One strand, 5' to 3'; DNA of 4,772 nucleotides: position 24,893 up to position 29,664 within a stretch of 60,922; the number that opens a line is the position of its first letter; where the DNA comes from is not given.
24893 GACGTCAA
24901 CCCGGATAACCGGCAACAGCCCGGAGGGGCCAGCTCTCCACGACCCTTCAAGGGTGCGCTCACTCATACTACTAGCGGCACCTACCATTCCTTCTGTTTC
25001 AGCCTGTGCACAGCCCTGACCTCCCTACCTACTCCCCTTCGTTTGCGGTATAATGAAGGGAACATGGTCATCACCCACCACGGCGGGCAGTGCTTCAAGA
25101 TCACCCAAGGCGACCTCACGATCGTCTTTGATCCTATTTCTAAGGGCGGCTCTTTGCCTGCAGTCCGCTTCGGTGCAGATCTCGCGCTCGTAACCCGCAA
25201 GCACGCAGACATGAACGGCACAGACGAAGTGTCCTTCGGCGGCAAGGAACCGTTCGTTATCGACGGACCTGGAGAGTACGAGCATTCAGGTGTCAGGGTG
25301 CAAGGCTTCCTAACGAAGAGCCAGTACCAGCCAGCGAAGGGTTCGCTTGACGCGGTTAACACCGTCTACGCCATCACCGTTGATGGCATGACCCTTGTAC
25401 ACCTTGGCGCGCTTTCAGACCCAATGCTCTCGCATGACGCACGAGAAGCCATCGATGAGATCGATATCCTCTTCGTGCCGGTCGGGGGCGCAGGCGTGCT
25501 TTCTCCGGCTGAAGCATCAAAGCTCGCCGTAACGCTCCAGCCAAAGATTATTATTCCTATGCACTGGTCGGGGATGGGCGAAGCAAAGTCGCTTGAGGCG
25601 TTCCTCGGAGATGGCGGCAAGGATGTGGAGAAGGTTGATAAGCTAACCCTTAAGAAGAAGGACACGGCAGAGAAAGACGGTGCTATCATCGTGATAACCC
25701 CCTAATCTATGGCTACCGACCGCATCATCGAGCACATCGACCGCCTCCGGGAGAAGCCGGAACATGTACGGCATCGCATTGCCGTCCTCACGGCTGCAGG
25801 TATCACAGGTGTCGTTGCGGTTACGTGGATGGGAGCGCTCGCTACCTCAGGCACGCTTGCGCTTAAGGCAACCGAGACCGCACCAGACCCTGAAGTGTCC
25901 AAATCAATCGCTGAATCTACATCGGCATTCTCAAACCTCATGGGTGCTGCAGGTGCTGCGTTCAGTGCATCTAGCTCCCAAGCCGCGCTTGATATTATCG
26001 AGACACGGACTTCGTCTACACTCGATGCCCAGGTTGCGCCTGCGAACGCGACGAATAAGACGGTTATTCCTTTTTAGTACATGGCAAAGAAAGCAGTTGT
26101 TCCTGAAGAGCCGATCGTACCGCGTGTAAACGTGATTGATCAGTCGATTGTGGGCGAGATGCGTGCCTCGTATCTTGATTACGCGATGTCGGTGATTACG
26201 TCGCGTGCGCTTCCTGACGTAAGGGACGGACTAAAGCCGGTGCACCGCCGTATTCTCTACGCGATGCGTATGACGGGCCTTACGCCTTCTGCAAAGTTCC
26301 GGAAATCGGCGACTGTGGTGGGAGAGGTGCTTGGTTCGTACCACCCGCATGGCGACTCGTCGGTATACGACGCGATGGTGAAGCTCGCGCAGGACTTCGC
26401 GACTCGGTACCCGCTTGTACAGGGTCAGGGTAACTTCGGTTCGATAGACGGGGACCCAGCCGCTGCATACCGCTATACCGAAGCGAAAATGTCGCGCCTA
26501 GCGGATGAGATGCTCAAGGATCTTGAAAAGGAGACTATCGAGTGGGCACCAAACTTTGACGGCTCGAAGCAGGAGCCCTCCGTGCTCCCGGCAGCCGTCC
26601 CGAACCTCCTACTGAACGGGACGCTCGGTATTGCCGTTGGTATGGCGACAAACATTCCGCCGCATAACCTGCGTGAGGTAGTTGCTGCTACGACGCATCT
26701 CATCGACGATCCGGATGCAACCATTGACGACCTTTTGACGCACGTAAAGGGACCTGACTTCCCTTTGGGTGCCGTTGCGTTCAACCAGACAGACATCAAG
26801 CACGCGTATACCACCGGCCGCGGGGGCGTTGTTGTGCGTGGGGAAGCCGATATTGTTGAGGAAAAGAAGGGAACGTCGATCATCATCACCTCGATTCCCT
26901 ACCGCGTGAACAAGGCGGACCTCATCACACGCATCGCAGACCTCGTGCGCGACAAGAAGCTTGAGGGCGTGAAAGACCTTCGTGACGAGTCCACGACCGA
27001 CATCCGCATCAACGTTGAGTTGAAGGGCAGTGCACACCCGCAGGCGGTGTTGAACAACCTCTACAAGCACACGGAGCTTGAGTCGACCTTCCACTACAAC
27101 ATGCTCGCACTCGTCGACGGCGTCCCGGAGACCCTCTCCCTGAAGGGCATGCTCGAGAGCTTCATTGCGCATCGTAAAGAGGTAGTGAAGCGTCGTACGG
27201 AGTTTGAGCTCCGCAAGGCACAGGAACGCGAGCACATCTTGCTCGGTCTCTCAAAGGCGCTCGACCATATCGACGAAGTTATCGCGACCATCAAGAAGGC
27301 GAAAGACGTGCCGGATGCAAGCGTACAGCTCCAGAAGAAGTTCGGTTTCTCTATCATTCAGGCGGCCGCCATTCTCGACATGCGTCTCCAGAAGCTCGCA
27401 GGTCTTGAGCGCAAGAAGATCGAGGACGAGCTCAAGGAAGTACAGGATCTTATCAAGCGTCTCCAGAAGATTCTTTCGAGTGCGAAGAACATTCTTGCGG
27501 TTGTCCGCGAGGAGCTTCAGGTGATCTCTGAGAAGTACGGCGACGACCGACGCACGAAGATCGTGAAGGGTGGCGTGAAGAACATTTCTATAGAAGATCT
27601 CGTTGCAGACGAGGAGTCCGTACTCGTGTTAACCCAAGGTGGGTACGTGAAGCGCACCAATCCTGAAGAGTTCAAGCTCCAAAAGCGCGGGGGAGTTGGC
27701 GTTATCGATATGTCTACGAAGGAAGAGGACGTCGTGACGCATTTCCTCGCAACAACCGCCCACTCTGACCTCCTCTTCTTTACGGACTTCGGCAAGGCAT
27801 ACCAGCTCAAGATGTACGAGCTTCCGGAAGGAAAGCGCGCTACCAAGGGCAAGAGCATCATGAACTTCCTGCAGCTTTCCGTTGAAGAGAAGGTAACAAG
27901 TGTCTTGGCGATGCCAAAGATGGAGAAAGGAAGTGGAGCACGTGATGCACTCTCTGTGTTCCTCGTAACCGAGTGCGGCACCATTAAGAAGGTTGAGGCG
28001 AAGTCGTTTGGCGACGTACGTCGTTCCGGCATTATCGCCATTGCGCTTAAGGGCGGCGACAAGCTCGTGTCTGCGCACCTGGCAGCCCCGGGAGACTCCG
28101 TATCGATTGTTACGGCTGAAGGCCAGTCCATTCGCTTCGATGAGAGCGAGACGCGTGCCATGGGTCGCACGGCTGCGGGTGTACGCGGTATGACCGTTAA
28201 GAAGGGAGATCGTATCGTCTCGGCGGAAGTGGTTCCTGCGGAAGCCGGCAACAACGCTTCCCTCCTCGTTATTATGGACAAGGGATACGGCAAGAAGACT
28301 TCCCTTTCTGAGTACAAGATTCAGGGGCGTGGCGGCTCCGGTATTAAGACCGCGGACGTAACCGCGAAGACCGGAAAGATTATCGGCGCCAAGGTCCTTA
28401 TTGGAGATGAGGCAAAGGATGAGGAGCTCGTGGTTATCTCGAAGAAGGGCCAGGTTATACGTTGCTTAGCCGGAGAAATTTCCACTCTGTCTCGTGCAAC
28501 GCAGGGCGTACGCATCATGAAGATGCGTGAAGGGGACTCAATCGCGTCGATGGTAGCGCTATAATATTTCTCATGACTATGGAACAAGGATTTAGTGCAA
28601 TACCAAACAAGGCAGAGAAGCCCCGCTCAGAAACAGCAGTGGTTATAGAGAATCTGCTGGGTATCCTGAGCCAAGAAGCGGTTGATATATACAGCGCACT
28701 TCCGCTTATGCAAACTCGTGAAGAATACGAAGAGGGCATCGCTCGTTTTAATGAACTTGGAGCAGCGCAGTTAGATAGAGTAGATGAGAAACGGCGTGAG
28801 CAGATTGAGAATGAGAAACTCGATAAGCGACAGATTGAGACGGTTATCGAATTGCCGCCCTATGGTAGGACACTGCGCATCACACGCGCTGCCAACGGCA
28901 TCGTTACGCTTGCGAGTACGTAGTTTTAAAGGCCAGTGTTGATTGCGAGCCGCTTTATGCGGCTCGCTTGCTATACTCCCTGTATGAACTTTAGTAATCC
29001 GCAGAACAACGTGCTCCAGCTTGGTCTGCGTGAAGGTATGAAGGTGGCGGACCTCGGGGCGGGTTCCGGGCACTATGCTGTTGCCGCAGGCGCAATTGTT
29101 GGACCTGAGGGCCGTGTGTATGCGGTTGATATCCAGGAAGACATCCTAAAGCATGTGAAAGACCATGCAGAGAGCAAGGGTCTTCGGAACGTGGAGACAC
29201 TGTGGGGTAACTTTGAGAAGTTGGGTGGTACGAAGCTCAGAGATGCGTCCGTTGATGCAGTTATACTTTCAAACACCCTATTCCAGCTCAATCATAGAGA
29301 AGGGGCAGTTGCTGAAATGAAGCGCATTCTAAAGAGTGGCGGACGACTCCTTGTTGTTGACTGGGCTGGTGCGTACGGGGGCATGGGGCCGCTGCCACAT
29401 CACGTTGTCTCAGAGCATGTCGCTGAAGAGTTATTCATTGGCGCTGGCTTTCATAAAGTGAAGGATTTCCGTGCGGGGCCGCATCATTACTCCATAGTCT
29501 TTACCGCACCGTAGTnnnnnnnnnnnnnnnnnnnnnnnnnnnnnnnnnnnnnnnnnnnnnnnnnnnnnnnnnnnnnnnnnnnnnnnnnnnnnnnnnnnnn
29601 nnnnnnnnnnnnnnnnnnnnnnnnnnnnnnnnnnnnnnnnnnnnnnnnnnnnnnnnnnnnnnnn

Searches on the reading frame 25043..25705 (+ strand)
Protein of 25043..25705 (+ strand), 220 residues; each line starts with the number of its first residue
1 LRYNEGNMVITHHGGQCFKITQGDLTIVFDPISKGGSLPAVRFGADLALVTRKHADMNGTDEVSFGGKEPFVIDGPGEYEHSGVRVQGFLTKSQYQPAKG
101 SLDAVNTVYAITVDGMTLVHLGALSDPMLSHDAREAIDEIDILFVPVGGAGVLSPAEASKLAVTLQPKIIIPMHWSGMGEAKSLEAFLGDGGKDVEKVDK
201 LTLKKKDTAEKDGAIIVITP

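Call 6: search_protein_families(library=pfam, proteins=[window:25043-25705:+], max_evalue=0.01)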
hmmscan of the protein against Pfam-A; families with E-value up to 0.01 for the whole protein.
window:25043-25705:+ (220 aa): 2 families
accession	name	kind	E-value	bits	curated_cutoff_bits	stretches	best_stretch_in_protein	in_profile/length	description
PF13483.12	Lactamase_B_3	-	6.6e-31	107.9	24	1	10-174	2-160/160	Beta-lactamase superfamily domain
PF12706.13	Lactamase_B_2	-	0.00011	22.3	27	1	83-175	102-200/200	Beta-lactamase superfamily domain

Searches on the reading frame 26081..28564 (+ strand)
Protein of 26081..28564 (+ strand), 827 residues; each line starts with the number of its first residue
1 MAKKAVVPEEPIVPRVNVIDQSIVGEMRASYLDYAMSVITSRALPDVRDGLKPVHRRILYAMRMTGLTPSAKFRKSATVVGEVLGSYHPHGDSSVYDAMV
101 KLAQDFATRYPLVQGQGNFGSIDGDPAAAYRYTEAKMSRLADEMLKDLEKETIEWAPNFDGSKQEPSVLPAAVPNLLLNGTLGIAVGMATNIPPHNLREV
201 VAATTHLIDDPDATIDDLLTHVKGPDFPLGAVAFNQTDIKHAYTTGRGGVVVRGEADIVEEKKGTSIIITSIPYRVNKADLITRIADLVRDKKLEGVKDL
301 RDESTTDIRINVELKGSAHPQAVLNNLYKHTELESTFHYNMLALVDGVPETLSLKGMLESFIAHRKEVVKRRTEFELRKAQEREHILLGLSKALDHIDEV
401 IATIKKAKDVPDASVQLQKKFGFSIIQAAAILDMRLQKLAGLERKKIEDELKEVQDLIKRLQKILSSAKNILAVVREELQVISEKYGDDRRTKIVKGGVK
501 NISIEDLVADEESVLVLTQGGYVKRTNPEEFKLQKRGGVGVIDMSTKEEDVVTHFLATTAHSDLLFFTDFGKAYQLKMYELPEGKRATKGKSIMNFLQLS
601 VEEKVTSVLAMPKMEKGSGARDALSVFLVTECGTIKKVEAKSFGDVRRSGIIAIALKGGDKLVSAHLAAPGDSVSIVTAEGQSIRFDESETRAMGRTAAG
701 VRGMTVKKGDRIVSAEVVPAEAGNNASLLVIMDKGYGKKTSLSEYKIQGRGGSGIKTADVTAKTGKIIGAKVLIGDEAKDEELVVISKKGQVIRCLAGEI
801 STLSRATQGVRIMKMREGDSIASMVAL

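Call 6: search_protein_families(library=pfam, proteins=[window:26081-28564:+], max_evalue=0.01)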
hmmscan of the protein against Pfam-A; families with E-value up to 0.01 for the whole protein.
window:26081-28564:+ (827 aa): 3 families
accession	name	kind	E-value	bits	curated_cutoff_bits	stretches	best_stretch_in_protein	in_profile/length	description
PF00521.26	DNA_topoisoIV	-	1.2e-156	522.3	31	1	42-480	1-432/432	DNA gyrase/topoisomerase IV, subunit A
PF03989.18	DNA_gyraseA_C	-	4.3e-66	218.6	27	6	781-825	1-45/48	DNA gyrase C-terminal domain, beta-propeller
PF08910.15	Aida_N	-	0.0087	16.9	25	0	391-469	21-96/103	Aida N-terminus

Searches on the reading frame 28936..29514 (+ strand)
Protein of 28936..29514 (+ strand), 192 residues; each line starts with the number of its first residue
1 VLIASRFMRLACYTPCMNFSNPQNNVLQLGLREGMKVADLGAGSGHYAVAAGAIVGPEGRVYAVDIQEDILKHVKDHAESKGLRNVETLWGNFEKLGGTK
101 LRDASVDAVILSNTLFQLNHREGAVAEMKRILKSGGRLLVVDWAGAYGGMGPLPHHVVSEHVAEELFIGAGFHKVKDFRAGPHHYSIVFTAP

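Call 6: search_protein_families(library=pfam, proteins=[window:28936-29514:+], max_evalue=0.01)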
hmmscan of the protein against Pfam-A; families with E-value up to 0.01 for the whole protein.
window:28936-29514:+ (192 aa): 17 families
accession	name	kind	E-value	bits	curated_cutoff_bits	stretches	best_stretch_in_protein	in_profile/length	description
PF13847.12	Methyltransf_31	-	4e-20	72.4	27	1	32-161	2-126/145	Methyltransferase domain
PF08241.18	Methyltransf_11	-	6.1e-17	62.5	21.2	1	39-140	2-95/95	Methyltransferase domain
PF01209.24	Ubie_methyltran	-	7.7e-16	58.6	20.1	1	30-143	44-154/233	ubiE/COQ5 methyltransferase family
PF13649.12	Methyltransf_25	-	1.2e-15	58.4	27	1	37-136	1-97/97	Methyltransferase domain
PF08242.18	Methyltransf_12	-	1.4e-09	39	30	1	39-138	2-98/98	Methyltransferase domain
PF01135.25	PCMT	-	3.1e-07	30.8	20.3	1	29-92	69-132/210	Protein-L-isoaspartate(D-aspartate) O-methyltransferase (PCMT)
PF05175.20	MTS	-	4.1e-06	27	23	1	33-141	31-139/170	Methyltransferase small domain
PF13489.12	Methyltransf_23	-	4.6e-06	26.9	27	1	25-145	12-121/164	Methyltransferase domain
PF01269.23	Fibrillarin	-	4.1e-05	23.3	27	1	25-79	63-117/227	Fibrillarin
PF08704.16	GCD14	-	0.0002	21.6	26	1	27-111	34-119/247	tRNA methyltransferase complex GCD14 subunit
PF02390.23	Methyltransf_4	-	0.00034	20.6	24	1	36-109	4-76/173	Putative methyltransferase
PF01728.25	FtsJ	-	0.00048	20.5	24.1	1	31-96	19-78/181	FtsJ-like methyltransferase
PF00891.24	Methyltransf_2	-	0.0009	19.1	22.3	1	35-156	64-180/210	O-methyltransferase domain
PF20922.3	Anamorsin_N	-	0.0011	19.2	27.1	1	72-141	22-88/163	Anamorsin, N-terminal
PF06325.19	PrmA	-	0.0016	18.5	22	1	31-118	159-242/296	Ribosomal protein L11 methyltransferase (PrmA)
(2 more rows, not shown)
